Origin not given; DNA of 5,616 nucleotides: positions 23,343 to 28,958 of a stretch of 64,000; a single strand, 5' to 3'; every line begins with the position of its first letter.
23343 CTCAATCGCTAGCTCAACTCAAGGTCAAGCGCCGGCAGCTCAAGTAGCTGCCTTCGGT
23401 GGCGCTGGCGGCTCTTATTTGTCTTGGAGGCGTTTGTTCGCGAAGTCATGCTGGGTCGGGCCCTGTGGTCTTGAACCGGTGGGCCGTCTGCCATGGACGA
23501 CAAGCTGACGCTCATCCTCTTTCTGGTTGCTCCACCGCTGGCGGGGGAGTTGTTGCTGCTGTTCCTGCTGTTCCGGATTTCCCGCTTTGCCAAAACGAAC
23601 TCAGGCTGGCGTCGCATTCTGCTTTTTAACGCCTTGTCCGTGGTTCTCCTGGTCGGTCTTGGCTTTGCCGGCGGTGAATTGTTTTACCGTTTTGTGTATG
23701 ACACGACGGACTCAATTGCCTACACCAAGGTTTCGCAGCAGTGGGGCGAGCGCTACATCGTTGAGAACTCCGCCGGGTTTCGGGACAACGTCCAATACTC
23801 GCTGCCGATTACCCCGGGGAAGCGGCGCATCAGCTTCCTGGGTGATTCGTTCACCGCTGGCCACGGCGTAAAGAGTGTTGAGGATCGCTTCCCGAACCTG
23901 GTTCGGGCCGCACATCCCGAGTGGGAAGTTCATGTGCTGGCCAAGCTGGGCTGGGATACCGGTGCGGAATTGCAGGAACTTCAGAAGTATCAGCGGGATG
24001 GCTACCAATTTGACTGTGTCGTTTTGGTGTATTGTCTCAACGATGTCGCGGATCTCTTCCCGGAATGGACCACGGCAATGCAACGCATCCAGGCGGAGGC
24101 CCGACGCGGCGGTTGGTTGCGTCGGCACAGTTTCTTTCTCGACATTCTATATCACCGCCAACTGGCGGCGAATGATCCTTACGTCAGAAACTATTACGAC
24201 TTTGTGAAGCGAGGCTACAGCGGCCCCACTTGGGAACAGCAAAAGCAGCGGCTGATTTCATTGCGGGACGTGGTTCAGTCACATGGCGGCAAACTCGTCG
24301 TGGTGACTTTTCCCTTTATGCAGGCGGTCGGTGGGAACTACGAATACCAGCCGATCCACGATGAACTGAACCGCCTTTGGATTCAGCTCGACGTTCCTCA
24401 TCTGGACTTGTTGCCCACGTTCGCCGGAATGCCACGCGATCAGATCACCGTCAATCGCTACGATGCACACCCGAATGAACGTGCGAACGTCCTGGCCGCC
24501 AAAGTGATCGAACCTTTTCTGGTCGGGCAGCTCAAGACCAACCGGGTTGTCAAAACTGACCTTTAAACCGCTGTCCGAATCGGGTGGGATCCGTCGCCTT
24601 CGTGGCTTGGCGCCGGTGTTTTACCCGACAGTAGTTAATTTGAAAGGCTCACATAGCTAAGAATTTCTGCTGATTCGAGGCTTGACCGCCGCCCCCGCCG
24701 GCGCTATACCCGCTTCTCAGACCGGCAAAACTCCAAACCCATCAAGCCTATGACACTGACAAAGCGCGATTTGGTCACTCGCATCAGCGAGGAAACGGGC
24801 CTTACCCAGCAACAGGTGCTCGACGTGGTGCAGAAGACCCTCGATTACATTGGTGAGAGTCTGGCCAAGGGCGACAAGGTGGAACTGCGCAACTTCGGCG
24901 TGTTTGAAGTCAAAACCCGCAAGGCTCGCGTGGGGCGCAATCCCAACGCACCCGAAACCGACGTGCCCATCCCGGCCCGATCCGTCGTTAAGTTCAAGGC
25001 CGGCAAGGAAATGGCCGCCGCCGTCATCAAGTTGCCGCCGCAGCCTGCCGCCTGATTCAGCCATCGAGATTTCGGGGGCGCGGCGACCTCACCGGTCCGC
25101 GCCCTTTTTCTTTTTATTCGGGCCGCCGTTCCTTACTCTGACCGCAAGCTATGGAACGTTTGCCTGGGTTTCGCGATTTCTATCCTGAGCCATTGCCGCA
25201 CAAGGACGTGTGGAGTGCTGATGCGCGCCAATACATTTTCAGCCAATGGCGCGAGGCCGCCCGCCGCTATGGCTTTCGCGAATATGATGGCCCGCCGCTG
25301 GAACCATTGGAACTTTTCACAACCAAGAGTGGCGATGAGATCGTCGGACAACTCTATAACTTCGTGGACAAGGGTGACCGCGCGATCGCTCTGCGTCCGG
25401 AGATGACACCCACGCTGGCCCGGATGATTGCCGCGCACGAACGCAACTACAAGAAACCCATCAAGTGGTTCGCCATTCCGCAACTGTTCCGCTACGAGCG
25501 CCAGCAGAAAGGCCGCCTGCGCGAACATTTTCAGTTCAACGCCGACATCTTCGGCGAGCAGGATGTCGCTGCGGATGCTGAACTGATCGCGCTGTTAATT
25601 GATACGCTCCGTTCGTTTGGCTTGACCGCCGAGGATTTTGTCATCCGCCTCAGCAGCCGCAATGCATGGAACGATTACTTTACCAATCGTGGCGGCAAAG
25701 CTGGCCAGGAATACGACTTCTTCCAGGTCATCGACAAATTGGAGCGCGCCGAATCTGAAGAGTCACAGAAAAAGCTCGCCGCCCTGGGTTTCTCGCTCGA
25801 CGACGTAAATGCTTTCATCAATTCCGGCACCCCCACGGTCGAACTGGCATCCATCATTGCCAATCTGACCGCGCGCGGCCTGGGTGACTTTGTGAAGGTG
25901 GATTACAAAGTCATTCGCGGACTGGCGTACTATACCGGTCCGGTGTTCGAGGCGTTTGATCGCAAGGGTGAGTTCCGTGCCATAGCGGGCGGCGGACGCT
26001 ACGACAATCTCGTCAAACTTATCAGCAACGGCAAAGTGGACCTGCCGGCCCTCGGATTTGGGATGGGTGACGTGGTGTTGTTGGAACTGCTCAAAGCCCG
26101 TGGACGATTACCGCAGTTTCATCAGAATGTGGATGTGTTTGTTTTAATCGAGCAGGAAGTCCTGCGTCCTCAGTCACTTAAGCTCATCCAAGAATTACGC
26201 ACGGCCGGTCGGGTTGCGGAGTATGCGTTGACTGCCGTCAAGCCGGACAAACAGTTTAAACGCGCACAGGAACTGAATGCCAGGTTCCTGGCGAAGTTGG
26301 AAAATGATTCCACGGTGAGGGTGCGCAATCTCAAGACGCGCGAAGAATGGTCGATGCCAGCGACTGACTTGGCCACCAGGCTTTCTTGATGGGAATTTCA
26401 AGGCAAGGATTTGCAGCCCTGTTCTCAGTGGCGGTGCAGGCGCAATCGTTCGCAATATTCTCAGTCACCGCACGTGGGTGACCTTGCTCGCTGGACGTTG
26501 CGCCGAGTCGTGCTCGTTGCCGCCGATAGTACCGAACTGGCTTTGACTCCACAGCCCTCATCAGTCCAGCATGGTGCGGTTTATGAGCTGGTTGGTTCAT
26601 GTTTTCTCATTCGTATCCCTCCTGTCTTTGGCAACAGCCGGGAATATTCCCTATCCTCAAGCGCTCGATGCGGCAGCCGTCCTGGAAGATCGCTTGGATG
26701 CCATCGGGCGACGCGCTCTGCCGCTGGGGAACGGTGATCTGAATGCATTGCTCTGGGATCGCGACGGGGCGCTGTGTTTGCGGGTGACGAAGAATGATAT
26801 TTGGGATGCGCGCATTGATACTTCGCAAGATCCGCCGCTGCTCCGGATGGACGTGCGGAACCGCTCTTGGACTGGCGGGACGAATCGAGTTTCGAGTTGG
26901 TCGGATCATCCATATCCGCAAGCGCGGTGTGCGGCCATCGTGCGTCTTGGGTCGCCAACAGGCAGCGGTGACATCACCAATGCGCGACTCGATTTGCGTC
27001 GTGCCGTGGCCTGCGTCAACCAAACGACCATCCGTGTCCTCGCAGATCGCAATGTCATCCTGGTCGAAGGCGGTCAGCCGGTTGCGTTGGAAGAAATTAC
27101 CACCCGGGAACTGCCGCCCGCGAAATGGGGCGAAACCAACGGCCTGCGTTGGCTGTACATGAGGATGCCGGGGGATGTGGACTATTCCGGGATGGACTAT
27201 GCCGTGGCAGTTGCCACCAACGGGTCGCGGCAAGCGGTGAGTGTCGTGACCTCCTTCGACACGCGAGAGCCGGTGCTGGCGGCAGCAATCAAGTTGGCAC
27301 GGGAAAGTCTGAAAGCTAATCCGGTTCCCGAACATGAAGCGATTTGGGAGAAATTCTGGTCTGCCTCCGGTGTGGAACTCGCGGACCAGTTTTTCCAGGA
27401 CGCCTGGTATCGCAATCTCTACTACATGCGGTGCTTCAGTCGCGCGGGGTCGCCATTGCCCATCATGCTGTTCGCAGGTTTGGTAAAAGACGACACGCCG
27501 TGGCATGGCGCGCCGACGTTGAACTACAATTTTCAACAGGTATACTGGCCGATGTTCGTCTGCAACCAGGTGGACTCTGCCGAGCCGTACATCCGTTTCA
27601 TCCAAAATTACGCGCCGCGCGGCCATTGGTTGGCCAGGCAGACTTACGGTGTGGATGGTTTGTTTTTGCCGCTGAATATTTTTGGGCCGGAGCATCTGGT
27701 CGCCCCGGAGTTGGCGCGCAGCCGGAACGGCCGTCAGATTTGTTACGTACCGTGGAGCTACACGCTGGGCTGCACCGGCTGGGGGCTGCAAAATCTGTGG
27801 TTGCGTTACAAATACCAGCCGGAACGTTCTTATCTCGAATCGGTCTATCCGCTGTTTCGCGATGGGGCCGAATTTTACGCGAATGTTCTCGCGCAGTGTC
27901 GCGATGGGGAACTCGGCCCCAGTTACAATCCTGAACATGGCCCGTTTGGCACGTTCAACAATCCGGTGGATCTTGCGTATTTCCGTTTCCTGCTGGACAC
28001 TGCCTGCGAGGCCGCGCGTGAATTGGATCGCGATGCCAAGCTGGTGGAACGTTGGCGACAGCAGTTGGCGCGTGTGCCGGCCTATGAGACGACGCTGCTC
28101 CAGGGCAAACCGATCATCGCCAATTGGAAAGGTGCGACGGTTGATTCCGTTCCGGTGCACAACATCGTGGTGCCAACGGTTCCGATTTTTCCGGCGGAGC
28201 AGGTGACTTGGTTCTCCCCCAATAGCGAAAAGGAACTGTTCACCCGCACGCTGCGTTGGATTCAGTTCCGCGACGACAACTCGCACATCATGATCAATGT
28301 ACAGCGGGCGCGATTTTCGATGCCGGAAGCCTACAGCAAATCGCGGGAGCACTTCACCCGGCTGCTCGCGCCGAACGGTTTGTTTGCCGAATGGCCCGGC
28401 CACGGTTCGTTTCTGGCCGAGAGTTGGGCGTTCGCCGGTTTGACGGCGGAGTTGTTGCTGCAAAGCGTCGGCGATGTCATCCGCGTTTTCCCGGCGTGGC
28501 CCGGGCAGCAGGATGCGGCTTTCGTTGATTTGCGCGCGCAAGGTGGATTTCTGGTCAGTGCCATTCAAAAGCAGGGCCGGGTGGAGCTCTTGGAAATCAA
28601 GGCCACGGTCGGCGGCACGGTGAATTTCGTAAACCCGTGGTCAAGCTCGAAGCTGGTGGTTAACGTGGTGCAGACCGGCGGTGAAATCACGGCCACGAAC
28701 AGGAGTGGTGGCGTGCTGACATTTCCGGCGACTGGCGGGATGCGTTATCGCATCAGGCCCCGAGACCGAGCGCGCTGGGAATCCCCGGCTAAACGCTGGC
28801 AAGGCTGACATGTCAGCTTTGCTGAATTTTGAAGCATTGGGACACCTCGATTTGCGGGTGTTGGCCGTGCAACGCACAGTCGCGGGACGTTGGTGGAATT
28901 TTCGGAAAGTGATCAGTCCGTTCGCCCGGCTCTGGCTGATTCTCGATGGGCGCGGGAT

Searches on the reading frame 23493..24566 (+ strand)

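Call 64: search_protein_families(library=pfam, max_evalue=0.00001, proteins=[window:23493-24566:+])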
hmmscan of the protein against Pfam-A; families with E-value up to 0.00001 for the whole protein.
window:23493-24566:+ (357 aa): 1 family
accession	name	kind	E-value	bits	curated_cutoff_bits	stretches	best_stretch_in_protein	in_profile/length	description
PF13472.12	Lipase_GDSL_2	-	6.7e-09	36.9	32.9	1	115-330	1-174/178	GDSL-like Lipase/Acylhydrolase family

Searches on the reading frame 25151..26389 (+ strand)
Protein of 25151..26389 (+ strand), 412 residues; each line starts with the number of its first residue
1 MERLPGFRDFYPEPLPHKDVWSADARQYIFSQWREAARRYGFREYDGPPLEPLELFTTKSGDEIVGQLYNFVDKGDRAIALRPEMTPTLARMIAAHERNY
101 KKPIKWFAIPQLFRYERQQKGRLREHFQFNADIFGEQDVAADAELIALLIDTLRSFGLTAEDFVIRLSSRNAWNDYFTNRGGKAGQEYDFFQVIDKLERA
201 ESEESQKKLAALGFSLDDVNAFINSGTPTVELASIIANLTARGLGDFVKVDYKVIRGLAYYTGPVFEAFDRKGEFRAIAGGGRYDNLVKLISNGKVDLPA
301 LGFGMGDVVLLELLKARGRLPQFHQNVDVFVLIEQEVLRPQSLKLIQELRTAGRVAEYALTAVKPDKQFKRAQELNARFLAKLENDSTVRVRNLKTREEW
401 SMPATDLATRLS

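Call 64: search_protein_families(library=pfam, max_evalue=0.00001, proteins=[window:25151-26389:+])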
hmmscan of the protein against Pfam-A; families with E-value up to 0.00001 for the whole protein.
window:25151-26389:+ (412 aa): 3 families
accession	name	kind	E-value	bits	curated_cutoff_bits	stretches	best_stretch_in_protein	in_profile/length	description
PF13393.11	tRNA-synt_His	-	6.1e-39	134.5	25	1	24-304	11-302/308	Histidyl-tRNA synthetase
PF00587.30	tRNA-synt_2b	-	5e-10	40.2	29.3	1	69-190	1-118/179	tRNA synthetase class II core domain (G, H, P, S and T)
PF03129.25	HGTP_anticodon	-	1.9e-06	28.4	21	1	329-411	2-91/94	Anticodon binding domain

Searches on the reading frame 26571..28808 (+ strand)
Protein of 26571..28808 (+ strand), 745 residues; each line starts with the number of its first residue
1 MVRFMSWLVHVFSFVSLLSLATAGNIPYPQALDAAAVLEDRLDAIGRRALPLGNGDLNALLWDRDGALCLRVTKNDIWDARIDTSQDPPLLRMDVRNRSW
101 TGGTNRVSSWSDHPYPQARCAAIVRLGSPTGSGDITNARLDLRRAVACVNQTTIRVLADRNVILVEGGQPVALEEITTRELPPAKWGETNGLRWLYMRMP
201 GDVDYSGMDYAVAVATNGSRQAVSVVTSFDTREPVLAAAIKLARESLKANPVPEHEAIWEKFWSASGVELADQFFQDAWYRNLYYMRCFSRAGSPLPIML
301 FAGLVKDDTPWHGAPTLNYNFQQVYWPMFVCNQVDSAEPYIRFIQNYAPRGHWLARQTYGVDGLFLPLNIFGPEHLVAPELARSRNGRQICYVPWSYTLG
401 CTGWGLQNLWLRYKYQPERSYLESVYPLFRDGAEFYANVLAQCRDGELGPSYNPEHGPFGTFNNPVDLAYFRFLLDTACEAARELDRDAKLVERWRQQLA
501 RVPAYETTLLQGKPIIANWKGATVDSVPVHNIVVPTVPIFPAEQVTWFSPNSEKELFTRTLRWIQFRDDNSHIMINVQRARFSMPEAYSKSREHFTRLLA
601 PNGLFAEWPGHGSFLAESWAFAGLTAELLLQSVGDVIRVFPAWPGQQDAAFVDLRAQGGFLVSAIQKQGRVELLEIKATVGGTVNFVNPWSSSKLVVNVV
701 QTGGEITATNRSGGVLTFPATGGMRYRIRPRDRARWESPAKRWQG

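Call 64: search_protein_families(library=pfam, max_evalue=0.00001, proteins=[window:26571-28808:+])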
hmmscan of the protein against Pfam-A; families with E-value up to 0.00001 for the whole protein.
window:26571-28808:+ (745 aa): 2 families
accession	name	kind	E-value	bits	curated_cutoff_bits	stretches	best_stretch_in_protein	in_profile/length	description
PF22124.2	Glyco_hydro_95_cat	-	2.3e-29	103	27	1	284-570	61-342/408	Glycosyl hydrolase family 95 catalytic domain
PF21307.2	Glyco_hydro_95_C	-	1.5e-06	29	27.6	1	631-728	1-94/94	Glycoside hydrolase family 95, C-terminal domain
